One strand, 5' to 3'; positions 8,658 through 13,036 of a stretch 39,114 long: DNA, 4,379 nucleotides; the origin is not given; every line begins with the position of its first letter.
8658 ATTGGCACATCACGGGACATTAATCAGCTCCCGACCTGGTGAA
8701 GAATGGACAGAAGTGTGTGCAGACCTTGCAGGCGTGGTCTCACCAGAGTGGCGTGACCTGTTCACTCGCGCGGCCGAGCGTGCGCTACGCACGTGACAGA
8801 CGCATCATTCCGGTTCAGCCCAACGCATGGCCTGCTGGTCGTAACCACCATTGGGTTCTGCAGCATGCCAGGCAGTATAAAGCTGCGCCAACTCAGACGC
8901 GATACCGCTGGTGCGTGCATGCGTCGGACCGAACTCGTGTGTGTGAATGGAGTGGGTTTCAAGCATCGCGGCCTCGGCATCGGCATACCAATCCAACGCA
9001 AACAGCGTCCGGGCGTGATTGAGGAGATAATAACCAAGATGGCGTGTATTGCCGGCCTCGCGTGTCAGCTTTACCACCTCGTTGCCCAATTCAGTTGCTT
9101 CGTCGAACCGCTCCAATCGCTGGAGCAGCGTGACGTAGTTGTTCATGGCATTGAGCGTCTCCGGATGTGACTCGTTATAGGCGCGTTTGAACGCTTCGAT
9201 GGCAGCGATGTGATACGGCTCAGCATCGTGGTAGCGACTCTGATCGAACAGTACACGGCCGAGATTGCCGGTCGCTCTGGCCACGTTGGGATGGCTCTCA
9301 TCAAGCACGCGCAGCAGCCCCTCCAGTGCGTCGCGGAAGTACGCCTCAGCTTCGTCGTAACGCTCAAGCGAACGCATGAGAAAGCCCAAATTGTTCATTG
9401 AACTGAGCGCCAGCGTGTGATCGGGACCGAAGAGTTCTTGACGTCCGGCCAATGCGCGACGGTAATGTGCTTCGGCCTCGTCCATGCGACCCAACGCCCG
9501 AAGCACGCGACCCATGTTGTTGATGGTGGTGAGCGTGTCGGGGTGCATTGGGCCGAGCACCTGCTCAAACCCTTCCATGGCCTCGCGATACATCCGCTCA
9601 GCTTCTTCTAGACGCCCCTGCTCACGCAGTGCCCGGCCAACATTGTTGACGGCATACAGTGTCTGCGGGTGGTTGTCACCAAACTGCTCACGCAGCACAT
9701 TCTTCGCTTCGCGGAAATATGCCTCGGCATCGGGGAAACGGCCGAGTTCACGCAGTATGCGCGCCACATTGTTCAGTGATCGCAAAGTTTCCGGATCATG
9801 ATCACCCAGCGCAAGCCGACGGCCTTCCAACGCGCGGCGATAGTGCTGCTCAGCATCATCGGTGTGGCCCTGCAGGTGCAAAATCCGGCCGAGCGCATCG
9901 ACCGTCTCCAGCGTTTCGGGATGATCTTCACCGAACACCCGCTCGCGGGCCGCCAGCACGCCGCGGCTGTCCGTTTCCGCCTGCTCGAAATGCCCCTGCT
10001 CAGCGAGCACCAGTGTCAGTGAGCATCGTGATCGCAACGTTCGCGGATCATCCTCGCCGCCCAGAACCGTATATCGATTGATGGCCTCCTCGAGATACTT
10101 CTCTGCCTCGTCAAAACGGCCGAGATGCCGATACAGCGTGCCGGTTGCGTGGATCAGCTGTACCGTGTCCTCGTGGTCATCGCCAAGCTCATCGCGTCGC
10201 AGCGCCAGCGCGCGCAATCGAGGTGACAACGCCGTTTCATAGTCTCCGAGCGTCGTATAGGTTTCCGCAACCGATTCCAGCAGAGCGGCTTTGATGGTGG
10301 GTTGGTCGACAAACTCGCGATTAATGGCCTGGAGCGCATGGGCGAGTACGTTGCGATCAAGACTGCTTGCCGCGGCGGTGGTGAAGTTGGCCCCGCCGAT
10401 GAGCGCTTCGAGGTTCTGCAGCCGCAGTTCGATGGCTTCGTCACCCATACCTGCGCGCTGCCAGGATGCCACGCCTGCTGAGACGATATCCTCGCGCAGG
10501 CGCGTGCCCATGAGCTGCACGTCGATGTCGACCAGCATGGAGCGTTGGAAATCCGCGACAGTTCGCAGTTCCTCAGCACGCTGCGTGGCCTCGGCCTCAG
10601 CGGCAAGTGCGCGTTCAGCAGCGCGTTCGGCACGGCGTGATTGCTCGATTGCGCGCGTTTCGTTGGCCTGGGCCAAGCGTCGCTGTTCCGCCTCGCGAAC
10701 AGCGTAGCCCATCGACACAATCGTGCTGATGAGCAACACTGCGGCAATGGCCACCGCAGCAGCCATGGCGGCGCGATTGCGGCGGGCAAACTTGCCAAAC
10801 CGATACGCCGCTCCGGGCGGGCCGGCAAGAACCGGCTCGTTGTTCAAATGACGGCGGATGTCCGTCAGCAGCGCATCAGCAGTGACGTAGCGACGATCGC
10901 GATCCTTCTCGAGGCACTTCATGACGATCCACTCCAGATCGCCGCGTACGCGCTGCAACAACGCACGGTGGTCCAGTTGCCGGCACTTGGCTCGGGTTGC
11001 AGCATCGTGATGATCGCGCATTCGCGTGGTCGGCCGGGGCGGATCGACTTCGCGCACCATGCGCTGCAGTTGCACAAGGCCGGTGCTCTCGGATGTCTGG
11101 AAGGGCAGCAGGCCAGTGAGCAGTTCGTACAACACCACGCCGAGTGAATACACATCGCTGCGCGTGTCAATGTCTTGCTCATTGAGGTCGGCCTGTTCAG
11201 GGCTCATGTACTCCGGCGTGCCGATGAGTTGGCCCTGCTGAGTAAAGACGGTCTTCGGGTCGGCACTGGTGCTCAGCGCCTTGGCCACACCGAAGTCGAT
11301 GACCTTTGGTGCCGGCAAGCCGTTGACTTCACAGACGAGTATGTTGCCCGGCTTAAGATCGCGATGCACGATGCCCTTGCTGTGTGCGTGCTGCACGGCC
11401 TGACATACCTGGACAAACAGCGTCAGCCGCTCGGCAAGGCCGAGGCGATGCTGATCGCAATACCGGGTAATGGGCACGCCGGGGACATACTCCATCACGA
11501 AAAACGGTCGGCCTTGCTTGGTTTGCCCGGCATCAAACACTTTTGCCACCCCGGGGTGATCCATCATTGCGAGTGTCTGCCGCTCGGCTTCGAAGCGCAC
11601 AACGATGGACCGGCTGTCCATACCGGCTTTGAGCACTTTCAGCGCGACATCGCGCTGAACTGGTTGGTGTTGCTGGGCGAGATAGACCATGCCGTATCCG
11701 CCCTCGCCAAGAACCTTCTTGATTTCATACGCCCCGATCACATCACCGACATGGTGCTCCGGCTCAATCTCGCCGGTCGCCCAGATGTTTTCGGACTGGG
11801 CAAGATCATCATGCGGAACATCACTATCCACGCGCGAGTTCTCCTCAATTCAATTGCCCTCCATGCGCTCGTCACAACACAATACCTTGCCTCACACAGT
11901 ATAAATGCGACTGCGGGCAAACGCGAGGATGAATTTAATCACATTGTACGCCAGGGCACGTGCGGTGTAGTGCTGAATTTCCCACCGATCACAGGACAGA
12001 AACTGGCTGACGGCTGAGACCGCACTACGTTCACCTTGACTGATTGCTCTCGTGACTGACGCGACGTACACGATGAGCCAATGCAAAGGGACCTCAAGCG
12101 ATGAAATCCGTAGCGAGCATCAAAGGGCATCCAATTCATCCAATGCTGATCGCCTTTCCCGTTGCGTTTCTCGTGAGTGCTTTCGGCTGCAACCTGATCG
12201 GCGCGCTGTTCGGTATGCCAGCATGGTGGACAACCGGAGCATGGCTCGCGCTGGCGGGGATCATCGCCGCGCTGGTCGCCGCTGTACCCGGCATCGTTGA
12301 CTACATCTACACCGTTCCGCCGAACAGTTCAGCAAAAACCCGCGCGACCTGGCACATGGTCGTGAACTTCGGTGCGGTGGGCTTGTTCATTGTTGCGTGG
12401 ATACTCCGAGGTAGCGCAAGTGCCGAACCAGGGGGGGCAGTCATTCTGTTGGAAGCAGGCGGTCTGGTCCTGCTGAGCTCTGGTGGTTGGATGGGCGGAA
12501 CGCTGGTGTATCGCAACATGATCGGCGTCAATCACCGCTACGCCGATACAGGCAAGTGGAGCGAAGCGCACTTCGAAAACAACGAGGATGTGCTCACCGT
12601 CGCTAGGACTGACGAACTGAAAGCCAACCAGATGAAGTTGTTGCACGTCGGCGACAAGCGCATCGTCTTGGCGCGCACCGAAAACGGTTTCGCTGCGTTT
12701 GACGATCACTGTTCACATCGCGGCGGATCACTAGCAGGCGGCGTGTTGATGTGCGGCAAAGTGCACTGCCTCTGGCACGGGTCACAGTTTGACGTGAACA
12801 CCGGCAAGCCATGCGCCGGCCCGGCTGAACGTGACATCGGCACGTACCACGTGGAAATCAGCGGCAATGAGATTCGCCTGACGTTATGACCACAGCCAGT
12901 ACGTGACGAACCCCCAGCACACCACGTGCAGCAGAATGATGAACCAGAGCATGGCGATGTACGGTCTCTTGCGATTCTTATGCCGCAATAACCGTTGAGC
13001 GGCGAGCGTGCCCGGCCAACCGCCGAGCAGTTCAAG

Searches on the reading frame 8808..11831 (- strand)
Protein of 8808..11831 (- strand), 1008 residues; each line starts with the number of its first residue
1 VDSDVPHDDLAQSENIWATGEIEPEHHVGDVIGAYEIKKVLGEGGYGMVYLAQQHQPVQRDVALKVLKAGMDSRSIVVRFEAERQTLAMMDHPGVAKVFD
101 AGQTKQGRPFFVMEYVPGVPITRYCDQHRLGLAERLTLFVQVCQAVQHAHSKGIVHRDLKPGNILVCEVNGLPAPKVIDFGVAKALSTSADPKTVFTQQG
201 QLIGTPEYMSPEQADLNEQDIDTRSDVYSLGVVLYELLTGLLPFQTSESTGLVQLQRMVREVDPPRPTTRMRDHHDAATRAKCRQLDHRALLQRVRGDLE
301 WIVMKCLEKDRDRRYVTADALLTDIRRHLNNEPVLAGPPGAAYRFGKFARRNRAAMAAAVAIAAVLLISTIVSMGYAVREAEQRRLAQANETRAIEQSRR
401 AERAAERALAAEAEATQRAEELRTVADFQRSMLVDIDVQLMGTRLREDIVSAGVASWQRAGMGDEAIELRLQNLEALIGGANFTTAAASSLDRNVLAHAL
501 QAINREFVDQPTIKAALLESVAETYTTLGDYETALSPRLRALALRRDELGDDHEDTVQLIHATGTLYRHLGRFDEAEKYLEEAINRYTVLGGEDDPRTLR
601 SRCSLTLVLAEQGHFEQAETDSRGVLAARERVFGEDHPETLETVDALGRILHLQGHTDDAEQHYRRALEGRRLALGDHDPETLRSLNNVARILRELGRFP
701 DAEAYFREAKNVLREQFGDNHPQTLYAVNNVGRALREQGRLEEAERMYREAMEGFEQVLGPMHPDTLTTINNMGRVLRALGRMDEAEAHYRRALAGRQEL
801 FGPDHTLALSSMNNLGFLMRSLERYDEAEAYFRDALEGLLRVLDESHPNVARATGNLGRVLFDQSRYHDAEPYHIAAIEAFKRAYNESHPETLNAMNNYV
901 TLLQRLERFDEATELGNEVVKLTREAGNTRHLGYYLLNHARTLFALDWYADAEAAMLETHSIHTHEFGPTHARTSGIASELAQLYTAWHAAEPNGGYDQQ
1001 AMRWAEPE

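Call 19: search_protein_families(library=pfam, proteins=[window:8808-11831:-], max_evalue=0.00001)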
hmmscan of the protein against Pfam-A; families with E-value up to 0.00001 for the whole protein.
window:8808-11831:- (1008 aa): 18 families
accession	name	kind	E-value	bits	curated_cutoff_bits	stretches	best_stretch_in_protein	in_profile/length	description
PF13424.12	TPR_12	-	1.9e-85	281.6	30.1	6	765-838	1-74/77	Tetratricopeptide repeat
PF13374.12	TPR_10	-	5.8e-82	268.1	27.5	6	766-805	1-40/42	Tetratricopeptide repeat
PF00069.31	Pkinase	-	1.1e-44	153.2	31.7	1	35-320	1-257/263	Protein kinase domain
PF24885.1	TPR_NPHP3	-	6.2e-37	127.7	100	3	729-835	103-209/239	Nephrocystin-3 TPR domain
PF07714.23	PK_Tyr_Ser-Thr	-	4.9e-32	111.7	23.1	1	36-273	2-232/258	Protein tyrosine and serine/threonine kinase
PF00515.34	TPR_1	-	2.6e-29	100.2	27.8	0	771-794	5-28/34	Tetratricopeptide repeat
PF13181.12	TPR_8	-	2e-24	84.1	25.7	0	564-585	8-29/34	Tetratricopeptide repeat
PF07719.23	TPR_2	-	7.8e-24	82.2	27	0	561-585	5-29/34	Tetratricopeptide repeat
PF13176.12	TPR_7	-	1.5e-23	81.2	27.9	0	770-798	2-30/36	Tetratricopeptide repeat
PF17874.7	TPR_MalT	-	1.4e-20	74.3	45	2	609-793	11-187/336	MalT-like TPR region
PF13431.12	TPR_17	-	2.7e-11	43.3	24.4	0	684-703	14-33/34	Tetratricopeptide repeat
PF13428.12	TPR_14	-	4.8e-11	42.6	23.5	0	559-587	3-31/44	Tetratricopeptide repeat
PF13432.12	TPR_16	-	6.8e-11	42.8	32.7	0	654-709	10-57/65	Tetratricopeptide repeat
PF07721.20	TPR_4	-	2.4e-09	37.3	27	0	646-666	6-26/26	Tetratricopeptide repeat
PF14559.12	TPR_19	-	2.8e-09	37.6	25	0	735-795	1-53/68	Tetratricopeptide repeat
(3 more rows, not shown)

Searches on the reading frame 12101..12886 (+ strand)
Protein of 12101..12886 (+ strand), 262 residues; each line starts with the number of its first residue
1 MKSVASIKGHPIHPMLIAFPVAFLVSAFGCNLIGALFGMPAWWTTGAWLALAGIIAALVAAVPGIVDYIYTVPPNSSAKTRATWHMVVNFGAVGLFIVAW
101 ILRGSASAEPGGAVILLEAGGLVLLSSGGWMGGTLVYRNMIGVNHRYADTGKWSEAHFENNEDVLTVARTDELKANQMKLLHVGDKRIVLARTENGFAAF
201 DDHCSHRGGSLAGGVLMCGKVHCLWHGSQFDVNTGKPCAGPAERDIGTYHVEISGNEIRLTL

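Call 19: search_protein_families(library=pfam, proteins=[window:12101-12886:+], max_evalue=0.00001)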
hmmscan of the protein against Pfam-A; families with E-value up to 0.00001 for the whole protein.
window:12101-12886:+ (262 aa): 2 families
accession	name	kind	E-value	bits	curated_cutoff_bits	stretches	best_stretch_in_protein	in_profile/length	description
PF09990.14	DUF2231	-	1.2e-28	100.4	26.4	1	9-144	1-138/139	Predicted membrane protein (DUF2231)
PF00355.32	Rieske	-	2.4e-17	63.1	20.3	1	165-249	3-87/88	Rieske [2Fe-2S] domain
